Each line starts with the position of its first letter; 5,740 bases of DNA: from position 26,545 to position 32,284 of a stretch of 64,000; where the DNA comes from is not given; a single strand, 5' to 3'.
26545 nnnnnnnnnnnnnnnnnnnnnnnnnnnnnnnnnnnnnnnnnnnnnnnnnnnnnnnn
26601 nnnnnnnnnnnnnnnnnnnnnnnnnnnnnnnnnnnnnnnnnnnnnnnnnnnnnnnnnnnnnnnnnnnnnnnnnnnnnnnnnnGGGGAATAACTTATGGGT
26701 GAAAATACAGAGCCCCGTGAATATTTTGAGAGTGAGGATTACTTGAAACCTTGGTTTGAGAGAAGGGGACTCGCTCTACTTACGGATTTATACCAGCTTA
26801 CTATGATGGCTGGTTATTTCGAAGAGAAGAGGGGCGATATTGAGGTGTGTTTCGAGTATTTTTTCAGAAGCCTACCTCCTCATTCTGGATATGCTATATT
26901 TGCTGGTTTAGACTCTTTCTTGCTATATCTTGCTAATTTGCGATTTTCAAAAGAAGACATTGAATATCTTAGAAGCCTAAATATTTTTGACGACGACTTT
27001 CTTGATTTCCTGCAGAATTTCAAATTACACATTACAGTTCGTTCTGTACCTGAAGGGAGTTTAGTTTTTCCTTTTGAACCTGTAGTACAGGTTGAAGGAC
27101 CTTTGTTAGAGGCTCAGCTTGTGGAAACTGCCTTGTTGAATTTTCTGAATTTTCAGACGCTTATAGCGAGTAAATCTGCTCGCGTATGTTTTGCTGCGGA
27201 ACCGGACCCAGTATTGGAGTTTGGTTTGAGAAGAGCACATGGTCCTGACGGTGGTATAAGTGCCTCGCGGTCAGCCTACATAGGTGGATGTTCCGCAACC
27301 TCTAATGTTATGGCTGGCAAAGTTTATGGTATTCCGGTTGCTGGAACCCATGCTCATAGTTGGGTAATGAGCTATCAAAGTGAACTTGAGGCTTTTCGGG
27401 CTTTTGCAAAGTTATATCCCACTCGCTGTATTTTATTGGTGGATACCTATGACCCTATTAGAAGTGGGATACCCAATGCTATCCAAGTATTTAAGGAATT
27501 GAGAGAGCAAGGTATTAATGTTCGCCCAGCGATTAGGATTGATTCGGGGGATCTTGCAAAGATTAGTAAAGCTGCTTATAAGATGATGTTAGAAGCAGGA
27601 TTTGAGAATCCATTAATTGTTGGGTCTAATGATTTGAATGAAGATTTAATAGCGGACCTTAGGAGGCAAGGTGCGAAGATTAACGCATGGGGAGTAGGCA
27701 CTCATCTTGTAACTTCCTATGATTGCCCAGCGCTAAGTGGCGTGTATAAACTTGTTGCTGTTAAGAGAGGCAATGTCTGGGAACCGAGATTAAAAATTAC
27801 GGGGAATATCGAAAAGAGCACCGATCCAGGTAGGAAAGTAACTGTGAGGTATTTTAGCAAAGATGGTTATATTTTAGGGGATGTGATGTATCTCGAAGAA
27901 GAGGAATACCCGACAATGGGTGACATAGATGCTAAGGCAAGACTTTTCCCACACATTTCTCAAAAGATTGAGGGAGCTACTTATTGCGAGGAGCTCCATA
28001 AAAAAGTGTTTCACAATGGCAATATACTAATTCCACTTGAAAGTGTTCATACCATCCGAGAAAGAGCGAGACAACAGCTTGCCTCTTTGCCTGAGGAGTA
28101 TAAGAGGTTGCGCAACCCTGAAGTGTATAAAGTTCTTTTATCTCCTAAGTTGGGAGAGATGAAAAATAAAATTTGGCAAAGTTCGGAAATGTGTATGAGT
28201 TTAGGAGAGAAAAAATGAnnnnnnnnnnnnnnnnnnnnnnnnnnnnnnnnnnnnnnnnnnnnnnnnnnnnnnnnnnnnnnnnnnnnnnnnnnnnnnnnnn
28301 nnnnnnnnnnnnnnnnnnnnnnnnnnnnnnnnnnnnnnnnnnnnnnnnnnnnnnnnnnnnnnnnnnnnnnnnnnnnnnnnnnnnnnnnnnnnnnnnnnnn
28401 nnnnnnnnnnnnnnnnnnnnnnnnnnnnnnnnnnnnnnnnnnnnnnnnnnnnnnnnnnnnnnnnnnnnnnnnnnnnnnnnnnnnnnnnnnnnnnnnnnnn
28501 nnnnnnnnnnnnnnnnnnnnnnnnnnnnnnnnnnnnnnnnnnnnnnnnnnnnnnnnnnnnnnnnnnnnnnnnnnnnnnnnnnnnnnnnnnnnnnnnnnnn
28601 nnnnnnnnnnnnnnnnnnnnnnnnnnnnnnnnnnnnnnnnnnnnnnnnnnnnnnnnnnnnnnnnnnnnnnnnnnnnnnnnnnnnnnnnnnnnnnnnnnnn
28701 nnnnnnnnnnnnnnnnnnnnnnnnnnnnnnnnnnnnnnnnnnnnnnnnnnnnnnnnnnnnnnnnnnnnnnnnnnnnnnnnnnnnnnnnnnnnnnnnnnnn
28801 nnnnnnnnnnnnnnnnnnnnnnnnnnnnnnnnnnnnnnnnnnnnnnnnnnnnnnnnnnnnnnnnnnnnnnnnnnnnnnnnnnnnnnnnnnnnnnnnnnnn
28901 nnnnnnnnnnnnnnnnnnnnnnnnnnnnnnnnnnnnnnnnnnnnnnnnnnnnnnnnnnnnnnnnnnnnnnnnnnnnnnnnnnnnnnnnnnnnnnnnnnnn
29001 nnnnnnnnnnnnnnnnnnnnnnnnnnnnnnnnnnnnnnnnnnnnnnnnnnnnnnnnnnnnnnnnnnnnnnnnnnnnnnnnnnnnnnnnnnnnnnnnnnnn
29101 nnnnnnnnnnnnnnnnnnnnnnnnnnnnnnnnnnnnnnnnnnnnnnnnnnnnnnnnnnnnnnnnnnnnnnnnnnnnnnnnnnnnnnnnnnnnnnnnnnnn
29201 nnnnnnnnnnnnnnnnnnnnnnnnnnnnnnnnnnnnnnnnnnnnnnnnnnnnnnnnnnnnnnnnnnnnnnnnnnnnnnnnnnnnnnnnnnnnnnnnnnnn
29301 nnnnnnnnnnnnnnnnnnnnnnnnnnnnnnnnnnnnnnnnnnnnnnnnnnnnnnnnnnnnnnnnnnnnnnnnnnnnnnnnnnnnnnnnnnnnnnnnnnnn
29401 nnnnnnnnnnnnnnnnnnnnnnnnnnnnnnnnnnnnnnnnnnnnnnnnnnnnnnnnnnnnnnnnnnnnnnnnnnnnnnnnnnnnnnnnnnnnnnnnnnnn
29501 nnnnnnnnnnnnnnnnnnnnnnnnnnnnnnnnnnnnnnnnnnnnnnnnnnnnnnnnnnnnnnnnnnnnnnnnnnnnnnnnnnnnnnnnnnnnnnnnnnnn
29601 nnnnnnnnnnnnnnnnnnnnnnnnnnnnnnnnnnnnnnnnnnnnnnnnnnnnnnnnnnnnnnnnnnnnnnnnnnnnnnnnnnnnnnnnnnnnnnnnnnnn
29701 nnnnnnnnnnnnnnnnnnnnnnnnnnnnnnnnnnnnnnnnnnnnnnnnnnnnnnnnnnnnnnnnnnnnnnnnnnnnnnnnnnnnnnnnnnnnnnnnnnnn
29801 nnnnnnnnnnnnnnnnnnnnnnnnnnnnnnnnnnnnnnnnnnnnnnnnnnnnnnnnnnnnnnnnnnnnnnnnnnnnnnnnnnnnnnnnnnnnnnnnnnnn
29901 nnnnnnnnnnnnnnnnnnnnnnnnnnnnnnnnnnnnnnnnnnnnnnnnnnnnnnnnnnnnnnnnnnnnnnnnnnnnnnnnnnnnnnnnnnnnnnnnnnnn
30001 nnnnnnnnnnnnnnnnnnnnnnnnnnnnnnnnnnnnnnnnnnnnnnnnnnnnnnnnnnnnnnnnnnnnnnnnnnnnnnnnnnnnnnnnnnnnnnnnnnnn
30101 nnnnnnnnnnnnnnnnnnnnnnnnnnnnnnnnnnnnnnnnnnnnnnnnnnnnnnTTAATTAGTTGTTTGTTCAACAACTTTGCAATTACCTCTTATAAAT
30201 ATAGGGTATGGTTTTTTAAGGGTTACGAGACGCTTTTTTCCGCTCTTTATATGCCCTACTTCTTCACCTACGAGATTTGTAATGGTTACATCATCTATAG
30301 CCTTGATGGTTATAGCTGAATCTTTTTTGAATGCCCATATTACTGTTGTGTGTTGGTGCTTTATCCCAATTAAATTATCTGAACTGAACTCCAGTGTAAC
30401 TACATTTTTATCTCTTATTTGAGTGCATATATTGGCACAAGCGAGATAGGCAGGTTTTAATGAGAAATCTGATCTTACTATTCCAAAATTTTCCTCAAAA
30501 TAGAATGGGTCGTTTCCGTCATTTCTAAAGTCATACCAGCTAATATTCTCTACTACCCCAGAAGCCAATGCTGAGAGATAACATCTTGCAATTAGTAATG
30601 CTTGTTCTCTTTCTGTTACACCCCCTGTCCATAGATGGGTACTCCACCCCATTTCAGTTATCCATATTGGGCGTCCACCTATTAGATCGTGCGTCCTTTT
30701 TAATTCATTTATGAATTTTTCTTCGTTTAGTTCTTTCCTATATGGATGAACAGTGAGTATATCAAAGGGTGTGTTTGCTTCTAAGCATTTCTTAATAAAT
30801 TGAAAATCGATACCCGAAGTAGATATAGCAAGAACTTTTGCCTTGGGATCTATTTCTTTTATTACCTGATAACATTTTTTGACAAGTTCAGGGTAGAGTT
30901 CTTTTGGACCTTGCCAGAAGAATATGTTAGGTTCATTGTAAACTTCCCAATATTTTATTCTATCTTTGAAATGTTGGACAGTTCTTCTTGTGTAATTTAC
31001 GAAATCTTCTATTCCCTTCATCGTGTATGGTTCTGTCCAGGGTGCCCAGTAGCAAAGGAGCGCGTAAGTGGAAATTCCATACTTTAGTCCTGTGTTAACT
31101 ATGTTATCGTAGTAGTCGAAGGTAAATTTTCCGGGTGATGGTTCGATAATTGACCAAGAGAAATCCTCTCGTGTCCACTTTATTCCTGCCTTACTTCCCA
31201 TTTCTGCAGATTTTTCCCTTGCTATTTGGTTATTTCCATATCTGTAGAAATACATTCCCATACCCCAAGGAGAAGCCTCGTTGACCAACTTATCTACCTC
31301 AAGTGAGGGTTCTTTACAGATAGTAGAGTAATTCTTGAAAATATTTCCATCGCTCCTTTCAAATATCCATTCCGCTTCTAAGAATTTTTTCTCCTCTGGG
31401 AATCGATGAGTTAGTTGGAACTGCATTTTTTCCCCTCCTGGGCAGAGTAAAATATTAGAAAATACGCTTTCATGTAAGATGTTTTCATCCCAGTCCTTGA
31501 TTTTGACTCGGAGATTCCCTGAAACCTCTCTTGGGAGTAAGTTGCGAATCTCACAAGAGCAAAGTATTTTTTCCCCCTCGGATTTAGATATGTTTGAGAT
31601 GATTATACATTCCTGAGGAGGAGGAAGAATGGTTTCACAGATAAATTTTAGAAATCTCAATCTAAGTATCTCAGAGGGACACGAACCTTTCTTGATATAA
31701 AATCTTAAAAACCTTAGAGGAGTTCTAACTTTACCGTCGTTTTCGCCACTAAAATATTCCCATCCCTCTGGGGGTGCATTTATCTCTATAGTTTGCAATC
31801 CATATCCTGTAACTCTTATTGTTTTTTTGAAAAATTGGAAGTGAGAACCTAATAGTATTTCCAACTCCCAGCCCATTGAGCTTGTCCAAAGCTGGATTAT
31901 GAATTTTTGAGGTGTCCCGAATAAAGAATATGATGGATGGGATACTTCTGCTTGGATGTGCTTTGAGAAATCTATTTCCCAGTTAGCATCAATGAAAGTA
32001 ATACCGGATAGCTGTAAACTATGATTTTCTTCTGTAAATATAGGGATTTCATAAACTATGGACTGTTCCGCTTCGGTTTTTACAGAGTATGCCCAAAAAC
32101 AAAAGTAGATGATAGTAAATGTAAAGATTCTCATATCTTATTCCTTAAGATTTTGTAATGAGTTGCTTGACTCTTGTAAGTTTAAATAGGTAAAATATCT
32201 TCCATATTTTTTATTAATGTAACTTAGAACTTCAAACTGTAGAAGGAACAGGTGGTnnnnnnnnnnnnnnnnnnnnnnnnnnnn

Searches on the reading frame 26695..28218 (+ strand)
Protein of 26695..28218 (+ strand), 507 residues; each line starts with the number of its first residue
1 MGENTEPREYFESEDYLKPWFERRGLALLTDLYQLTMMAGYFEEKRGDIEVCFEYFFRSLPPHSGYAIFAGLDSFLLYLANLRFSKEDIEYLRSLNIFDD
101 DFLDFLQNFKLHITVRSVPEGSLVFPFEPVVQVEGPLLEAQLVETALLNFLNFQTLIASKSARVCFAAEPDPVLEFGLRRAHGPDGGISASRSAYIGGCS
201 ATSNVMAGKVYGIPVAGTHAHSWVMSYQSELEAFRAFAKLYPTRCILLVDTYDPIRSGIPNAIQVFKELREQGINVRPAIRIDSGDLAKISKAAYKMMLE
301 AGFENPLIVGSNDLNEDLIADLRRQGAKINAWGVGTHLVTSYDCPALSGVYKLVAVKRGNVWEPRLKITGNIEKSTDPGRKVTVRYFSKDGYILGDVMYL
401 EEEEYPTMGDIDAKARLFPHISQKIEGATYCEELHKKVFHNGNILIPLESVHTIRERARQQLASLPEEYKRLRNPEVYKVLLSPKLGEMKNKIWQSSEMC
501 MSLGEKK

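Call 87: search_protein_families(library=pfam, proteins=[window:26695-28218:+], max_evalue=0.0001)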
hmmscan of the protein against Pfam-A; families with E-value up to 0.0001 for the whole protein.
window:26695-28218:+ (507 aa): 4 families
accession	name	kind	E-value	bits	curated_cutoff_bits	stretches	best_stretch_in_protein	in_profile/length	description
PF17767.7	NAPRTase_N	-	8.1e-39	133.2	32.6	1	28-152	1-125/125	Nicotinate phosphoribosyltransferase (NAPRTase) N-terminal domain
PF17956.6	NAPRTase_C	-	2.6e-23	83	23.3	1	380-490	1-111/111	Nicotinate phosphoribosyltransferase C-terminal domain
PF02749.22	QRPTase_N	-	8.7e-07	29.5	27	1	110-152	38-79/82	Quinolinate phosphoribosyl transferase, N-terminal domain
PF04095.22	NAPRTase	-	2.4e-05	24.6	20.8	1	193-344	26-184/239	Nicotinate phosphoribosyltransferase (NAPRTase) family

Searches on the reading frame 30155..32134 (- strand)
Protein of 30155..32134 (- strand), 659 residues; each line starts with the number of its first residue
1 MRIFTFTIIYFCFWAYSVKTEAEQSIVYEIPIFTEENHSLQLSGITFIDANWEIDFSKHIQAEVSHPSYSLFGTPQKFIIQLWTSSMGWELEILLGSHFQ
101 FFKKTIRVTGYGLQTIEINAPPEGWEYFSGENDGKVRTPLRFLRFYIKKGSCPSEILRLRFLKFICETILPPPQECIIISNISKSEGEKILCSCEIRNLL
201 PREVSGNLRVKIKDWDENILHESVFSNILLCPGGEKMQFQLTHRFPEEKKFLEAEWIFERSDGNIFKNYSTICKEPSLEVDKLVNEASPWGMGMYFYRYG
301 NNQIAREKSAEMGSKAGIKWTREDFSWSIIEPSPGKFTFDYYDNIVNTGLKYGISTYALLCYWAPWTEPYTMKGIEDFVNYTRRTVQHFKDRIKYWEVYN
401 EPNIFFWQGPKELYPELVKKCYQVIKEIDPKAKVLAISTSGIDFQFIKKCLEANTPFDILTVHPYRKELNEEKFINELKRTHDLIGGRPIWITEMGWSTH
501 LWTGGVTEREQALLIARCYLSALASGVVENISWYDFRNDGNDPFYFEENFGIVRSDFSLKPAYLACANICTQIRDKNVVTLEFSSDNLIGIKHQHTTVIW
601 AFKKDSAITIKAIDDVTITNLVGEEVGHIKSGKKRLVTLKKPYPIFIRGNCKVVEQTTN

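Call 87: search_protein_families(library=pfam, proteins=[window:30155-32134:-], max_evalue=0.0001)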
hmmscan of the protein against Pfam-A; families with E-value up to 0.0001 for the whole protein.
window:30155-32134:- (659 aa): 3 families
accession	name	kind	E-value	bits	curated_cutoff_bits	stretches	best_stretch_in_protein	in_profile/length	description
PF11790.14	Glyco_hydro_cc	-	7.5e-09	36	21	1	386-541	58-215/237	Glycosyl hydrolase catalytic core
PF02449.21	Glyco_hydro_42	-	1.5e-07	31.6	21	1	306-355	12-62/376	Beta-galactosidase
PF00232.24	Glyco_hydro_1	-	1.9e-06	27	22.6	1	315-409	69-173/453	Glycosyl hydrolase family 1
